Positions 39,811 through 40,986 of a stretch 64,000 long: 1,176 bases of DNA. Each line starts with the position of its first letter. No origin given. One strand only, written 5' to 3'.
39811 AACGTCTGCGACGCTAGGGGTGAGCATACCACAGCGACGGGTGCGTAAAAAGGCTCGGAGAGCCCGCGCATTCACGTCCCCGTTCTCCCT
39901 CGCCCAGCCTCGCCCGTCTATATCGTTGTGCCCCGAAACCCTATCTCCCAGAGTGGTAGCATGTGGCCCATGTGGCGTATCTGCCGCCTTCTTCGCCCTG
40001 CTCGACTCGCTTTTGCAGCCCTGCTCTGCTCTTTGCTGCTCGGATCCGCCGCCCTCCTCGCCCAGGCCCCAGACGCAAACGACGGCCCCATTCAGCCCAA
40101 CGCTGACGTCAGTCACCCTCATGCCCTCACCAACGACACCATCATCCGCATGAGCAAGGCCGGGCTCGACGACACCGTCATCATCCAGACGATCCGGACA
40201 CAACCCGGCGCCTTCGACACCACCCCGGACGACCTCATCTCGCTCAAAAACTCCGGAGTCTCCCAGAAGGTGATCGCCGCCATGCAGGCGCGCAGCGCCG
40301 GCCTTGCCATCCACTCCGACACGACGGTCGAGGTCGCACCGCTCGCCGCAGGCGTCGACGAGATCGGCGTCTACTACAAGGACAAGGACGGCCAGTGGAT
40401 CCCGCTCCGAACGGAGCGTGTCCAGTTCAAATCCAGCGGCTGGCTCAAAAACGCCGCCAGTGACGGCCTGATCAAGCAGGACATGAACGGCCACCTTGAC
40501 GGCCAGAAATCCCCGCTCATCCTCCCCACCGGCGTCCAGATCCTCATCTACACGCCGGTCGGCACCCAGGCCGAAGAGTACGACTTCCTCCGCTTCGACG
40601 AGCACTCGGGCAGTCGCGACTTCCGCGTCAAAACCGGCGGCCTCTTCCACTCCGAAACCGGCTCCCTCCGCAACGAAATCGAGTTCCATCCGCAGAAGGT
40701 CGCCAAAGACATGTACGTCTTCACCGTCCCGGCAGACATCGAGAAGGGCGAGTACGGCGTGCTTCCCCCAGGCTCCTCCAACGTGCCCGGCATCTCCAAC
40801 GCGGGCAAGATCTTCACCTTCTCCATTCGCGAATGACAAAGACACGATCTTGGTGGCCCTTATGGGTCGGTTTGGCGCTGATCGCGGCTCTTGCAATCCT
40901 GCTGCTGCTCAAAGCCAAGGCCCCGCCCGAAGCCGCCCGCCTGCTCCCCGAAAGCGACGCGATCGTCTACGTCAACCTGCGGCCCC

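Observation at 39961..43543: Four-gene operon of signal-peptide or membrane-anchored proteins with no recognisable domains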

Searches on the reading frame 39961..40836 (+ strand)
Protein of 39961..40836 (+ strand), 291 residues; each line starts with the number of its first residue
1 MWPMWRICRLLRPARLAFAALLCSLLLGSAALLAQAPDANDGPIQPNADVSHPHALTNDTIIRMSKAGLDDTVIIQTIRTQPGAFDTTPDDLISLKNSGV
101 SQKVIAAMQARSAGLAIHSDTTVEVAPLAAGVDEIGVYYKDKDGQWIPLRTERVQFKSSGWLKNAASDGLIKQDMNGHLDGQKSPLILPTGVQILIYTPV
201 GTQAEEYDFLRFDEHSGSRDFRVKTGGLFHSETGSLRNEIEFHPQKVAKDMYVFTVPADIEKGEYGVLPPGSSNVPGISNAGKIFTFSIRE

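Call 3: search_protein_families(library=pfam, proteins=[window:39961-40836:+], max_evalue=1)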
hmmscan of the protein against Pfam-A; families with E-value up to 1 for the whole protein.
window:39961-40836:+ (291 aa): 0 families

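Call 4: search_protein_families(library=ncbifam, proteins=[window:39961-40836:+], max_evalue=1)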
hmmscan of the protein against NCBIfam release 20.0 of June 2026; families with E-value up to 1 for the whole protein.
window:39961-40836:+ (291 aa): 0 families

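Call 10: find_homologous_proteins(query=window:39961-40836:+)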
Query window:39961-40836:+ (291 aa): 424 proteins with E <= 0.001 among 3332 candidates; the best 120 are listed.
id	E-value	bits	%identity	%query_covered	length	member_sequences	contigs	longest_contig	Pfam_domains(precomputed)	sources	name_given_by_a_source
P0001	1.7e-192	656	100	100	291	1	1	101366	-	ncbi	-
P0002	3.6e-163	560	85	100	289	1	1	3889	-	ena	-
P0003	8.8e-163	558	85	100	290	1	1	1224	-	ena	-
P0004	1.0e-153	529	80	100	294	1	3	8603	-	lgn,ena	-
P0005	4.7e-146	503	74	100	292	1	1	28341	-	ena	-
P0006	2.5e-142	491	79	98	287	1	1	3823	-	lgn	-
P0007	9.2e-142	489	77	98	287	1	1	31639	-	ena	-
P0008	1.6e-141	489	77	98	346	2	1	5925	-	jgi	jgi:hypothetical protein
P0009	4.0e-141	487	78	91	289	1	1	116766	-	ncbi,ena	-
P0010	5.2e-141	487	80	88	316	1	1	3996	-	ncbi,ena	-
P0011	5.9e-141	487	77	98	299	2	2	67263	-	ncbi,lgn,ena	-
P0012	6.5e-141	487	83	89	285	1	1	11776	-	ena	-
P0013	6.9e-141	487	77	97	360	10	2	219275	-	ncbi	-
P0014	7.6e-141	486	77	99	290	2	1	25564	-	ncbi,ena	-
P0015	1.1e-140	486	78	97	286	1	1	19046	-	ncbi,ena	-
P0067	7.6e-131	454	71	99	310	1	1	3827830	-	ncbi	-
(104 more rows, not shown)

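Call 11: find_encoding_contigs(protein=P0001, flank=10000, max_places=3)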
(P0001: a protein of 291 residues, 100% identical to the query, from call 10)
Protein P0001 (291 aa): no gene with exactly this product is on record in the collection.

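Call 12: find_encoding_contigs(protein=P0067, flank=10000, max_places=3)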
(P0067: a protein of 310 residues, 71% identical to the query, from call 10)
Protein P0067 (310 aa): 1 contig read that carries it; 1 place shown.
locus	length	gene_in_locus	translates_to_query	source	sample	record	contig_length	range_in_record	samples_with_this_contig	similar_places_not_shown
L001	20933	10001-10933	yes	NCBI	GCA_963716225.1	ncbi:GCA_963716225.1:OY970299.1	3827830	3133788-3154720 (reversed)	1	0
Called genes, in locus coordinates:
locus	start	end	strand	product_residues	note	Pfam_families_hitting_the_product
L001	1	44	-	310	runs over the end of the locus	PF00294:PfkB, PF08543:Phos_pyr_kin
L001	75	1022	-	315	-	PF07168:Ureide_permease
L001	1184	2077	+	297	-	PF00392:GntR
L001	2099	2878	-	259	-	-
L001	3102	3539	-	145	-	PF03946:Ribosomal_L11_N, PF00298:Ribosomal_L11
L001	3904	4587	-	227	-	PF02357:NusG, PF00467:KOW (weak)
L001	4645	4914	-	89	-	PF00584:SecE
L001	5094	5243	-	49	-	PF00471:Ribosomal_L33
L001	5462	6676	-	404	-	PF01757:Acyl_transf_3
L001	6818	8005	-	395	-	PF00009:GTP_EFTU, PF03144:GTP_EFTU_D2, PF03143:GTP_EFTU_D3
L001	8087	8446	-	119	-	-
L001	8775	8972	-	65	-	-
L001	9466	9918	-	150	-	PF12276:DUF3617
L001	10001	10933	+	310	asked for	-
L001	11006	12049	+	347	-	-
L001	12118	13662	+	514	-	PF22807:TrAA12, PF07995:GSDH (weak)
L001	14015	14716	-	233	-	PF04012:PspA_IM30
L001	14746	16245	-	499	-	PF01145:Band_7, PF15975:Flot (weak)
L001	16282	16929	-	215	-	PF25842:NfeD_TM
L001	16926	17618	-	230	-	-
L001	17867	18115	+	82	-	-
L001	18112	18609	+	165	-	PF10604:Polyketide_cyc2 (weak), PF08327:AHSA1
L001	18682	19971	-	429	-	PF07244:POTRA (faint)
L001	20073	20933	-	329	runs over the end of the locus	PF01551:Peptidase_M23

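Call 14: find_related_loci(query=A1, collection=genome_contigs, flank=10000)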
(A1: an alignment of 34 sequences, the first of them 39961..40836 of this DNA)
Query A1 (291 aa) in genome_contigs; peptide patterns used: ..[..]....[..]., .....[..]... (x = any residue, [..] = any of these).
103 stretches matched a pattern; 81 encode a relative of the query (tblastn E <= 1e-3); the best 80 are kept; 78 distinct loci.
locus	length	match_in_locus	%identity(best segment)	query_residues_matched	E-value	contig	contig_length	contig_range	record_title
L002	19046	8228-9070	78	11-291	5e-146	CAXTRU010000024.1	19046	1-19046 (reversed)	MAG TPA_asm: uncultured Acidobacteriaceae bacterium isolate public_SRR14721939_metawrap_bin.1 genome assembly, contig: p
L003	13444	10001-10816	79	16-291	8e-146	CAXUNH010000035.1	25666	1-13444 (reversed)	MAG TPA_asm: uncultured Acidobacteriaceae bacterium isolate public_SRR14722298_metawrap_bin.1 genome assembly, contig: p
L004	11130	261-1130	78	4-291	2e-145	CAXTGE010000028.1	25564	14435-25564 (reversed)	MAG TPA_asm: uncultured Acidobacteriaceae bacterium isolate public_ERR4179389_metawrap_bin.5 genome assembly, contig: pu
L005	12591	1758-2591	78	16-291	2e-145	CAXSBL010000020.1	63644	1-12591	MAG: uncultured Bryocella sp. isolate private_X11_metawrap_bin.1 genome assembly, contig: private_X11_metawrap_bin.1_20,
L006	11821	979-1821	78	14-291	2e-145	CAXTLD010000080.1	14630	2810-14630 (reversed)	MAG TPA_asm: uncultured Acidobacteriaceae bacterium isolate public_SRR13126859_metawrap_bin.1 genome assembly, contig: p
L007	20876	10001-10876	77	1-291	7e-145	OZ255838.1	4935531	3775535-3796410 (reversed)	MAG: Granulicella sp. isolate 9a4878cb-6327-44d9-a9cf-58a4519941b8 genome assembly, chromosome: 1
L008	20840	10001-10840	79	15-291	7e-145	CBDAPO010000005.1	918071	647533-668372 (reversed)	MAG: Granulicella sp. isolate 27a65d64-d725-4472-ac6c-897bdc627c19 genome assembly, contig: contig_5, whole genome shotg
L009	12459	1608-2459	76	11-291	5e-145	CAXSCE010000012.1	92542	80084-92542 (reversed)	MAG: uncultured Bryocella sp. isolate private_VT26_metawrap_bin.2 genome assembly, contig: private_VT26_metawrap_bin.2_1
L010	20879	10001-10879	75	6-291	8e-145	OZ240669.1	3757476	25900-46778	MAG: Granulicella sp. isolate a104067e-04e4-4fe4-8f74-60f4fd7a8bd3 genome assembly, chromosome: 1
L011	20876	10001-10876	77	1-291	8e-145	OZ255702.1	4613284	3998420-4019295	MAG: Granulicella sp. isolate eb3fe9f4-ee65-407b-907d-96ae5973afdc genome assembly, chromosome: 1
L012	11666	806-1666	77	4-291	1e-143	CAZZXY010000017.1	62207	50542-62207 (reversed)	MAG: Verrucomicrobia bacterium Tous-C9LFEB isolate Brown_Q.bin.4 genome assembly, contig: NODE_75_length_62207_cov_10.83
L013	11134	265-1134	77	4-291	3e-143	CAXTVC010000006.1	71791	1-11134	MAG TPA_asm: uncultured Acidobacteriaceae bacterium isolate private_T1888_metawrap_bin.19 genome assembly, contig: priva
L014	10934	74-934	75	4-291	4e-143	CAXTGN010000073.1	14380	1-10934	MAG TPA_asm: uncultured Acidobacteriaceae bacterium isolate private_X15_metawrap_bin.1 genome assembly, contig: private_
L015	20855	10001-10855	76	9-291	7e-143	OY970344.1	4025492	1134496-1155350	MAG: uncultured Verrucomicrobiae bacterium isolate MFD04580.bin.c.3 genome assembly, chromosome: 1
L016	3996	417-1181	80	37-291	1e-146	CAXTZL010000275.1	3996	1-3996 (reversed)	MAG TPA_asm: uncultured Bryocella sp. isolate public_SRR5808930_metawrap_bin.3 genome assembly, contig: public_SRR580893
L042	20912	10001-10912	65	1-291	1e-125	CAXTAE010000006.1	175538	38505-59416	MAG TPA_asm: uncultured Acidobacteriaceae bacterium isolate private_T1889_metawrap_bin.1 genome assembly, contig: privat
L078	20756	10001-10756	33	56-291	1e-32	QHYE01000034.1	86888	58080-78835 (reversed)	MAG: Acidobacteria bacterium isolate gp2 AA96 14_0903_13_30cm_scaffold_992354_curated, whole genome shotgun sequence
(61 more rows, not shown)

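Call 20: predict_structure(alignment_id=A1)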
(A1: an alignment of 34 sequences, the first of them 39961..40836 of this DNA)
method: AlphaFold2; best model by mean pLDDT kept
length: 291 residues; sequences in the alignment: 34
mean_pLDDT: 69.9   pTM: 0.47
mean pLDDT of the five models: 69.9, 67.5, 66.7, 65.8, 57.3
residues with pLDDT >= 90: 16; 70-90: 154; 50-70: 54; < 50: 67
segments of 3 or more residues with pLDDT < 50: 1-11, 35-50, 118-133, 160-162, 169-171, 226-235, 274-279
pLDDT, mean of each block of 10 residues (from residue 1): 41 58 65 46 40 75 86 83 84 88 87 64 39 68 86 71 49 67 87 85 79 84 54 51 82 88 87 48 83 68
secondary structure, 60 per line:
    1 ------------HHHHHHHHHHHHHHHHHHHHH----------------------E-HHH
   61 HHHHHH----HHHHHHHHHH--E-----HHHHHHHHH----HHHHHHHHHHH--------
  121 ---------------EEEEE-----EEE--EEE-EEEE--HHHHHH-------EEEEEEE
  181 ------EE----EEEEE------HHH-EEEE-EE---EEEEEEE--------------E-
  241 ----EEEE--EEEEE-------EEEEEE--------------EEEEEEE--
elements in order: H13-33 H58-66 H71-80 H89-97 H102-112 E136-140 E146-148 E151-153 E155-158 H161-166 E174-180 E193-197 E208-211 E218-224 E245-248 E251-255 E263-268 E283-289
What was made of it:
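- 39961..40836 (+): P1, 291 aa. Signal peptide (about aa 1-35), two helical hairpin repeats (aa 53-116, nt 40117-40308), low-confidence linker, Ig-like beta-sandwich (aa 134-291, nt 40360-40833). Found in Acidobacteriaceae, with weaker P1-like genes in one gp2 MAG (L078). AF2 model pLDDT 70 (call 20).
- Checked: The model supports it better, with two helix-hairpins at H58-66/H71-80 and H89-97/H102-112 (call 20).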

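Call 27: search_protein_families(library=pfam, proteins=[L007:12298-13662:+, L007:14178-15374:+, L042:12122-13501:+, L042:14177-15337:+, L007:13628-14191:+, L007:15559-16383:+], max_evalue=0.01)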
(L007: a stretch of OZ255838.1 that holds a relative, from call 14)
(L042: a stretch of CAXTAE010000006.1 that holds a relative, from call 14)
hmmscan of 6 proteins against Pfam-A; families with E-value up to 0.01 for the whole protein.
L007:12298-13662:+ (454 aa): 2 families
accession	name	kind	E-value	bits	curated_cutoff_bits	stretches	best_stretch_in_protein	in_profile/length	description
PF07995.17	GSDH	-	1.4e-11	44.7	25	1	105-371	2-276/332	Glucose / Sorbosone dehydrogenase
PF01436.27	NHL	-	0.001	19.4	20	0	417-440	3-26/28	NHL repeat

L007:14178-15374:+ (398 aa): 3 families
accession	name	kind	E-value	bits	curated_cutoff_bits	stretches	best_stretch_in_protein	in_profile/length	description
PF01408.29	GFO_IDH_MocA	-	2.1e-24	86.9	24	1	27-149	1-120/120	Oxidoreductase family, NAD-binding Rossmann fold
PF22725.1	GFO_IDH_MocA_C3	-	7.1e-21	74.9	27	1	162-277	6-123/124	GFO/IDH/MocA C-terminal domain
PF02894.22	GFO_IDH_MocA_C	-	1.5e-12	48.2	22.9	1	162-356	2-218/218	Oxidoreductase family, C-terminal alpha/beta domain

L042:12122-13501:+ (459 aa): 3 families
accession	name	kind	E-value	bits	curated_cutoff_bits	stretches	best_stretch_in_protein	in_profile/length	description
PF07995.17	GSDH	-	8.3e-12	45.5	25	1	111-377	2-276/332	Glucose / Sorbosone dehydrogenase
PF01436.27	NHL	-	0.00014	22.2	20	0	423-446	3-26/28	NHL repeat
PF23500.1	DUF7133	-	0.00056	19.8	27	0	128-194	55-117/385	Domain of unknown function (DUF7133)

L042:14177-15337:+ (386 aa): 3 families
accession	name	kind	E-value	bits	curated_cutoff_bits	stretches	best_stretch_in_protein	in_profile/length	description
PF01408.29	GFO_IDH_MocA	-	2.9e-22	80.1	24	1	15-137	1-120/120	Oxidoreductase family, NAD-binding Rossmann fold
PF22725.1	GFO_IDH_MocA_C3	-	1.9e-21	76.7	27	1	150-265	6-123/124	GFO/IDH/MocA C-terminal domain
PF02894.22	GFO_IDH_MocA_C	-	1.9e-15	57.7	22.9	1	150-344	2-218/218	Oxidoreductase family, C-terminal alpha/beta domain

L007:13628-14191:+ (187 aa): 1 family
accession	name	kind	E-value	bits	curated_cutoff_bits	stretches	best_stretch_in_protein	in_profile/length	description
PF05176.20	ATP-synt_10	-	0.0069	16.1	22.3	1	147-173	221-247/256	ATP10 protein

L007:15559-16383:+ (274 aa): 0 families

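Call 34: search_solved_structures(query=A1, max_evalue=10)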
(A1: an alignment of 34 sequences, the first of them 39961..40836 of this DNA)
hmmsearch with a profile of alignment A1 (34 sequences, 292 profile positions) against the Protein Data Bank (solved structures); distinct sequences matched with E-value up to 10: 2.
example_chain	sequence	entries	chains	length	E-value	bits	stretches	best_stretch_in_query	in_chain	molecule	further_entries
4gmk_A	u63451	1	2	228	0.19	14.1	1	97-154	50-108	Ribose-5-phosphate isomerase A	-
6ckv_A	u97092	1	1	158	1.3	11.3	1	98-148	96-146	Bcl-2-related ovarian killer protein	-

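Call 53: search_protein_families(library=pfam, proteins=[L001:12118-13662:+], max_evalue=0.001)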
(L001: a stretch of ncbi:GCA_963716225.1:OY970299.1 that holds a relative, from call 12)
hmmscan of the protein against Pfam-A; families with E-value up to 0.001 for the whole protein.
L001:12118-13662:+ (514 aa): 3 families
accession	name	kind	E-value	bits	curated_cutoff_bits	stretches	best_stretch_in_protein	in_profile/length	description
PF07995.17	GSDH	-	8.8e-08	32.2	25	1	116-327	3-225/332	Glucose / Sorbosone dehydrogenase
PF23500.1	DUF7133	-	0.0001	22.2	27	0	481-500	327-346/385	Domain of unknown function (DUF7133)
PF01436.27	NHL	-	0.0007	20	20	0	484-503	3-22/28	NHL repeat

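Call 82: search_protein_families(library=padloc, proteins=[window:39961-40836:+], max_evalue=0.01)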
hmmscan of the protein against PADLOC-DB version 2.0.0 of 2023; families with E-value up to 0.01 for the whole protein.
window:39961-40836:+ (291 aa): 0 families

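Call 83: search_protein_families(library=pfam, alignment_id=A1, max_evalue=1)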
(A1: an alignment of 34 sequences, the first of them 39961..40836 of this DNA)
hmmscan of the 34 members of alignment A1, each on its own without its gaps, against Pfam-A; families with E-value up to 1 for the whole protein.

A. member 1, window:39961-40836:+ (291 aa): 0 families

B. families by the number of members that match (of 34 scanned): 9 families
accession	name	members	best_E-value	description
PF24625.1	DUF7626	4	0.083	Domain of unknown function (DUF7626)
PF08924.17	Rv2525c_GlyHyd-like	2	0.061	Rv2525c-like, glycoside hydrolase-like domain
PF20363.3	DUF6658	1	0.016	Family of unknown function (DUF6658)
PF16981.10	Chi-conotoxin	1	0.064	chi-Conotoxin or t superfamily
PF17469.8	GP68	1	0.07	Gp68-like predicted RNA polymerase component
PF19167.5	DUF5849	1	0.11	Family of unknown function (DUF5849)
PF22436.1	PilE_C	1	0.21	PilE, C-terminal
PF13179.11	DUF4006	1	0.22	Family of unknown function (DUF4006)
PF07495.19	Y_Y_Y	1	0.24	Y_Y_Y domain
